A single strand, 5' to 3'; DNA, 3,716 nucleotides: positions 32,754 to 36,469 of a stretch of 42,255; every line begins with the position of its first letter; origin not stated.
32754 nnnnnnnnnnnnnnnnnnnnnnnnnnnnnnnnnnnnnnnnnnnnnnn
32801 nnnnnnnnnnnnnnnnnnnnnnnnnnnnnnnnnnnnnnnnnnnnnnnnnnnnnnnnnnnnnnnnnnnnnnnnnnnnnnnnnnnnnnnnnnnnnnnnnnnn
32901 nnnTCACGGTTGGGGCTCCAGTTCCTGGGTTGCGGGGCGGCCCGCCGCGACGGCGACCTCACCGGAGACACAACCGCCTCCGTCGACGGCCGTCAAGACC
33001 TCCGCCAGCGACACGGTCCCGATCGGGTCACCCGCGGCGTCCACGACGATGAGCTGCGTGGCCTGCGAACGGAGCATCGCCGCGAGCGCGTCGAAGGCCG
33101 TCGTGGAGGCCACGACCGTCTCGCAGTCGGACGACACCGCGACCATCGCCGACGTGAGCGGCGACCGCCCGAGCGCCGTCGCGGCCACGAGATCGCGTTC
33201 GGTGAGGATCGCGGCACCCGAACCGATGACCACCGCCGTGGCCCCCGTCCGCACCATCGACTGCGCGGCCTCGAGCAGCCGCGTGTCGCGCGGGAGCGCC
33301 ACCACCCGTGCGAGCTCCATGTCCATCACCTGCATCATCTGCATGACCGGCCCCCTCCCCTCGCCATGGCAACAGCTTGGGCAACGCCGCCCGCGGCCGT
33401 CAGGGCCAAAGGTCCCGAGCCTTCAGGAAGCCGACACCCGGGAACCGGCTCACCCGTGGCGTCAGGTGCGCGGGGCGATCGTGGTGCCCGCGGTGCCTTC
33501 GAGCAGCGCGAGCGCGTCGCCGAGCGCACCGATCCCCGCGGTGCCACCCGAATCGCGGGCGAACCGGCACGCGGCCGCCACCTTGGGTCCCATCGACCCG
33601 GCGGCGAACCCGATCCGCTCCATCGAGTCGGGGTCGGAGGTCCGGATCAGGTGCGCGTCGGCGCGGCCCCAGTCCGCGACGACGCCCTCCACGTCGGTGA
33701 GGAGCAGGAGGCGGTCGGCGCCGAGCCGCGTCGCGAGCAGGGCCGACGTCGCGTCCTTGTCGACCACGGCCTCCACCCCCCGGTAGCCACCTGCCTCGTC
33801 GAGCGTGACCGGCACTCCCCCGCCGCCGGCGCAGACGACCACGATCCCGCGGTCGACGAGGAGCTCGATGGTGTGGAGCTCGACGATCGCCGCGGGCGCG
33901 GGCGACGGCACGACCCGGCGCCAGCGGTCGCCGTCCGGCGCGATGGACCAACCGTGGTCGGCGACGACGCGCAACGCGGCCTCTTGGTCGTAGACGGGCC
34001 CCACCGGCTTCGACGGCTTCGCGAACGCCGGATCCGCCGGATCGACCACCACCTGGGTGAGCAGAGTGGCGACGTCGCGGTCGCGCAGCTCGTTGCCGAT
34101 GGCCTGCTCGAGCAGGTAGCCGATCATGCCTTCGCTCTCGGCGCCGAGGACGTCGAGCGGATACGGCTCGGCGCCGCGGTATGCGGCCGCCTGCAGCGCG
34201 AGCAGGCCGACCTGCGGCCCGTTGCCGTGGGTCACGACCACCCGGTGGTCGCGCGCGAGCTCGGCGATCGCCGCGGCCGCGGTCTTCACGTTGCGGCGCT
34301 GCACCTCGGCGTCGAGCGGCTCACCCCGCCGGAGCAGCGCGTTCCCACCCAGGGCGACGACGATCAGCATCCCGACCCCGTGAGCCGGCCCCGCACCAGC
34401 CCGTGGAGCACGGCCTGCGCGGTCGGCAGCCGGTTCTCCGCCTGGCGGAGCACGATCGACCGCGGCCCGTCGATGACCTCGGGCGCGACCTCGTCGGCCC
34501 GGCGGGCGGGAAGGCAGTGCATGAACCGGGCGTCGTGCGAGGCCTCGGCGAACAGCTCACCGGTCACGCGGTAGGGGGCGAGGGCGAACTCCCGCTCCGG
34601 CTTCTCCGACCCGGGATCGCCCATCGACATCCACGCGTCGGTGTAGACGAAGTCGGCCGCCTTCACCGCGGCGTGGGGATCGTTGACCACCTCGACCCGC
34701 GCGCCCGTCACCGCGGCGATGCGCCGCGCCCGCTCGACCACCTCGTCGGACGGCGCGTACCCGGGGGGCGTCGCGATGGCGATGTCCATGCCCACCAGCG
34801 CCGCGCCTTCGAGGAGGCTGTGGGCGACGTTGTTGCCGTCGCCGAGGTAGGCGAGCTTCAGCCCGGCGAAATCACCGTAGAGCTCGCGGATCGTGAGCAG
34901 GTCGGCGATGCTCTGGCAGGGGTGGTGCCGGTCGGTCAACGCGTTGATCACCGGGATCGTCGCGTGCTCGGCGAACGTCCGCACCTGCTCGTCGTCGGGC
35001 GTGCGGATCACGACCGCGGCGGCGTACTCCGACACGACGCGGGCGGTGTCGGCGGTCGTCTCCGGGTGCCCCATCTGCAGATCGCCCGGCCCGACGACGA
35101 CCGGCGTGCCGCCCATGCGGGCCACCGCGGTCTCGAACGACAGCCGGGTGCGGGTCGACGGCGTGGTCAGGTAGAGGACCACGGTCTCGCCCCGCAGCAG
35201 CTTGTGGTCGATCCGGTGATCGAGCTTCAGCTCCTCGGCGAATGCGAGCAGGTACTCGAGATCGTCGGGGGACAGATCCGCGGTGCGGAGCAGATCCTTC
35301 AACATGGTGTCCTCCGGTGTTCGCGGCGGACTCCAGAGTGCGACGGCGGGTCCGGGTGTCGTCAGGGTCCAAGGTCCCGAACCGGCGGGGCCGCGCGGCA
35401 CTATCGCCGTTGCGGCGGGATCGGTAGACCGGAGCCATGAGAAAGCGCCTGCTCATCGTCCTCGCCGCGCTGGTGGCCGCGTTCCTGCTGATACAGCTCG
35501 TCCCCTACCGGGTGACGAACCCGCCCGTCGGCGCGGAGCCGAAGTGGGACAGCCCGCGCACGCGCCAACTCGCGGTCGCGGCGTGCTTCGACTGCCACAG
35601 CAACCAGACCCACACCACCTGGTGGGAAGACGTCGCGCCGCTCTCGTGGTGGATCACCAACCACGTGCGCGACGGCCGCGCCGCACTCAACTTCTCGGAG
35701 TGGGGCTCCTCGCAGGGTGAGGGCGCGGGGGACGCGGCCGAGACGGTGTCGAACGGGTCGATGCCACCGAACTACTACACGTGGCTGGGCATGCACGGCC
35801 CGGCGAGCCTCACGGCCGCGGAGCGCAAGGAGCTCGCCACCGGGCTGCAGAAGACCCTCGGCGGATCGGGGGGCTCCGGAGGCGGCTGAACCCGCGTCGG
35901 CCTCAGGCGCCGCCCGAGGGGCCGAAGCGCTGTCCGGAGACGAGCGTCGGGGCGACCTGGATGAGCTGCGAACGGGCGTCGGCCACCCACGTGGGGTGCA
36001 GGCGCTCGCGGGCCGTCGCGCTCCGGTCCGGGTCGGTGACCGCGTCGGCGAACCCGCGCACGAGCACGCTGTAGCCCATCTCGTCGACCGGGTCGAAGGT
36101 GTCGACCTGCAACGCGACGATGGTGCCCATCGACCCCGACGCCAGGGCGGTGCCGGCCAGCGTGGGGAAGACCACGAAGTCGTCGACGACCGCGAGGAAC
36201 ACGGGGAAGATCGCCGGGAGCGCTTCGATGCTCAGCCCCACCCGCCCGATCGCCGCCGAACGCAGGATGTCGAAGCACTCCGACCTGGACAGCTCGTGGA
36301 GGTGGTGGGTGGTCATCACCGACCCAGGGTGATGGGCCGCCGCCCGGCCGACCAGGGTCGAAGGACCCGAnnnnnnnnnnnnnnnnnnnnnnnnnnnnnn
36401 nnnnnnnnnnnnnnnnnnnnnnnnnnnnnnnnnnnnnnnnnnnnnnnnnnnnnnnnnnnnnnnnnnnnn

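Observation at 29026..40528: Six copies of a 20-bp DosR-box-like motif, all at fixed distance and orientation upstream of operon starts around dosRS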

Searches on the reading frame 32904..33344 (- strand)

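Call 9: search_protein_families(library=pfam, proteins=[window:32904-33344:-])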
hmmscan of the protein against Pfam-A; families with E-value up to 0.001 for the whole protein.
window:32904-33344:- (146 aa): 1 family
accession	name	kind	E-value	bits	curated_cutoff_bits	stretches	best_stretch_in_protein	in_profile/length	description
PF00571.33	CBS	-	8.2e-11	42.5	24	1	71-120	6-55/57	CBS domain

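Call 46: search_protein_families(library=ncbifam, proteins=[window:32904-33344:-], max_evalue=0.00001)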
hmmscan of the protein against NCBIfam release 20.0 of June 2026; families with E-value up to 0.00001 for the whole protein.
window:32904-33344:- (146 aa): 0 families

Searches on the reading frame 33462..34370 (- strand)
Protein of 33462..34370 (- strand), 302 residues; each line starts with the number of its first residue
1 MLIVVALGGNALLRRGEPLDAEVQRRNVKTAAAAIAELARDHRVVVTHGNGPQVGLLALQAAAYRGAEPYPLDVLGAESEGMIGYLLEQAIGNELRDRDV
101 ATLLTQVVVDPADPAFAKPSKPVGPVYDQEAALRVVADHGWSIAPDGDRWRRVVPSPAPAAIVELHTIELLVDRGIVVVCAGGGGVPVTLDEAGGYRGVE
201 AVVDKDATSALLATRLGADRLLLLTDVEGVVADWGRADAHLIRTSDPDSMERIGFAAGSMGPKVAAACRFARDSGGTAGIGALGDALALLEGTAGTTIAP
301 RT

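Call 9: search_protein_families(library=pfam, proteins=[window:33462-34370:-])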
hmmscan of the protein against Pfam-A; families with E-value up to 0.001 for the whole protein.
window:33462-34370:- (302 aa): 1 family
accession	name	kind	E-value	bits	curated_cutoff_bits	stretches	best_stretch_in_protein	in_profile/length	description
PF00696.33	AA_kinase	-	2.1e-30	106.6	24.9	1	1-275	1-227/234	Amino acid kinase family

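Call 46: search_protein_families(library=ncbifam, proteins=[window:33462-34370:-], max_evalue=0.00001)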
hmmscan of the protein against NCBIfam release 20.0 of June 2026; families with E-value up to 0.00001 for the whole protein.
window:33462-34370:- (302 aa): 7 families
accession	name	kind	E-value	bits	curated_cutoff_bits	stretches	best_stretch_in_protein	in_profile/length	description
NF009008.0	PRK12354.1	subfamily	3e-136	453.6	361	1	1-300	1-300/308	carbamate kinase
TIGR00746.1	arcC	equivalog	2.9e-110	368.1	358.25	1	3-299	3-308/309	carbamate kinase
NF006926.0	PRK09411.1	equivalog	7.1e-103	343.9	416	1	3-299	4-296/297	carbamate kinase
NF009007.0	PRK12352.1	subfamily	9e-71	238.3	266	1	2-298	4-313/316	carbamate kinase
TIGR00761.1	argB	equivalog_domain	8.9e-10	38.5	151.3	1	168-274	128-225/231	acetylglutamate kinase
NF010659.0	PRK14058.1-1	equivalog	2.9e-09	36.4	223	1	172-269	138-235/267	[LysW]-aminoadipate kinase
NF010661.0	PRK14058.1-3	equivalog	8.2e-08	31.6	251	1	185-280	157-249/283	acetylglutamate/acetylaminoadipate kinase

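Call 50: find_encoding_contigs(protein=window:33462-34370:-, flank=10000, max_places=4)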
Protein window:33462-34370:- (302 aa): no gene with exactly this product is on record in the collection.

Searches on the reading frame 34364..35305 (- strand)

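Call 9: search_protein_families(library=pfam, proteins=[window:34364-35293:-])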
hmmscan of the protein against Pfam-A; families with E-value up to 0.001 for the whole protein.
window:34364-35293:- (309 aa): 2 families
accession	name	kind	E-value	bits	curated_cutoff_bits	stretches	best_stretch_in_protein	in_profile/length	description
PF00185.30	OTCace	-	3.1e-51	174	29.4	1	144-297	2-155/157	Aspartate/ornithine carbamoyltransferase, Asp/Orn binding domain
PF02729.26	OTCace_N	-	1e-42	146.2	29.9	1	1-137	3-148/148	Aspartate/ornithine carbamoyltransferase, carbamoyl-P binding domain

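Call 46: search_protein_families(library=ncbifam, proteins=[window:34364-35305:-], max_evalue=0.00001)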
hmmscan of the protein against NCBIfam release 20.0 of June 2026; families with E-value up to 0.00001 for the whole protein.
window:34364-35305:- (313 aa): 16 families
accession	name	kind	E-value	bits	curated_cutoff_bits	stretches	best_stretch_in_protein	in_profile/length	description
NF001986.0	PRK00779.1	subfamily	1e-105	353.2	306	1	2-304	5-304/307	ornithine carbamoyltransferase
TIGR00658.1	orni_carb_tr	equivalog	4e-104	348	280.85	1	3-303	1-302/304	ornithine carbamoyltransferase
NF011380.0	PRK14805.1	equivalog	1.5e-83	280.3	421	1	3-304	2-300/302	ornithine carbamoyltransferase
TIGR04384.1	putr_carbamoyl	exception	1.8e-74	250.8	500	1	4-304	1-307/330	putrescine carbamoyltransferase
NF003286.0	PRK04284.1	subfamily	1e-70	238.5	515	1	4-267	8-276/332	ornithine carbamoyltransferase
NF009213.0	PRK12562.1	subfamily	1.9e-54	185.3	559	1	3-271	7-281/334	ornithine carbamoyltransferase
NF002470.0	PRK01713.1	equivalog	1.9e-54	185.3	545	1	5-270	10-280/334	ornithine carbamoyltransferase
NF003384.0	PRK04523.1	equivalog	3.5e-51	174.2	288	1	2-304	3-333/336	N-acetylornithine carbamoyltransferase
TIGR00670.1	asp_carb_tr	equivalog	2.9e-44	151.4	236.95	1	3-303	1-302/304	aspartate carbamoyltransferase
NF002032.1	PRK00856.1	equivalog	3.2e-44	151.3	263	1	3-302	1-295/297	aspartate carbamoyltransferase catalytic subunit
NF011379.0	PRK14804.1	equivalog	3.9e-40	137.9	373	1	2-303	6-308/311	ornithine carbamoyltransferase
NF008853.0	PRK11891.1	equivalog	5.7e-28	97.7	560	1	8-301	94-395/430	aspartate carbamoyltransferase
NF006046.0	PRK08192.1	equivalog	4.4e-23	82.1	512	1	11-294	15-307/339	aspartate carbamoyltransferase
NF005538.0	PRK07200.1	equivalog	5.2e-22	78.4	453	2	119-226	156-273/396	knotted carbamoyltransferase YgeW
TIGR03316.1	ygeW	equivalog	2.5e-18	66.1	500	1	3-226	19-270/391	knotted carbamoyltransferase YgeW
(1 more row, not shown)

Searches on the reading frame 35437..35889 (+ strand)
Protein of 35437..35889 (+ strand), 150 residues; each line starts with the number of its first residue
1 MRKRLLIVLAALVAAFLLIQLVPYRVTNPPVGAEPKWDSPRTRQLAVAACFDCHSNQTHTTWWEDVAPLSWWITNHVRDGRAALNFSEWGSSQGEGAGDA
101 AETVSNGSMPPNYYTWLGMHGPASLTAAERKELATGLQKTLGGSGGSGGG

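Call 9: search_protein_families(library=pfam, proteins=[window:35437-35889:+])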
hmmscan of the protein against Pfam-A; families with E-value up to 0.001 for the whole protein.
window:35437-35889:+ (150 aa): 1 family
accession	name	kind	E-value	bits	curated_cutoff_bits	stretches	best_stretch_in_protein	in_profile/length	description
PF14376.11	Haem_bd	-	3e-29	102.1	27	1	15-138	2-132/133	Haem-binding domain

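Call 46: search_protein_families(library=ncbifam, proteins=[window:35437-35889:+], max_evalue=0.00001)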
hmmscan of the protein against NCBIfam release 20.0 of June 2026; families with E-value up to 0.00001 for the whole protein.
window:35437-35889:+ (150 aa): 0 families

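Call 51: find_encoding_contigs(protein=window:35437-35889:+, flank=10000, max_places=4)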
Protein window:35437-35889:+ (150 aa): no gene with exactly this product is on record in the collection.

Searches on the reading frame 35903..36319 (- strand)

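Call 9: search_protein_families(library=pfam, proteins=[window:35903-36319:-])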
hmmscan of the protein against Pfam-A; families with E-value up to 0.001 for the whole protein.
window:35903-36319:- (138 aa): 1 family
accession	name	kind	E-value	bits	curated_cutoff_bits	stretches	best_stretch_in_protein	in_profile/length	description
PF12900.13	Pyridox_ox_2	-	3.1e-20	73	27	1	11-130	1-139/140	Pyridoxamine 5'-phosphate oxidase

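Call 46: search_protein_families(library=ncbifam, proteins=[window:35903-36319:-], max_evalue=0.00001)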
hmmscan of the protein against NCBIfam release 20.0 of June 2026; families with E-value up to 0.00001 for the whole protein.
window:35903-36319:- (138 aa): 0 families
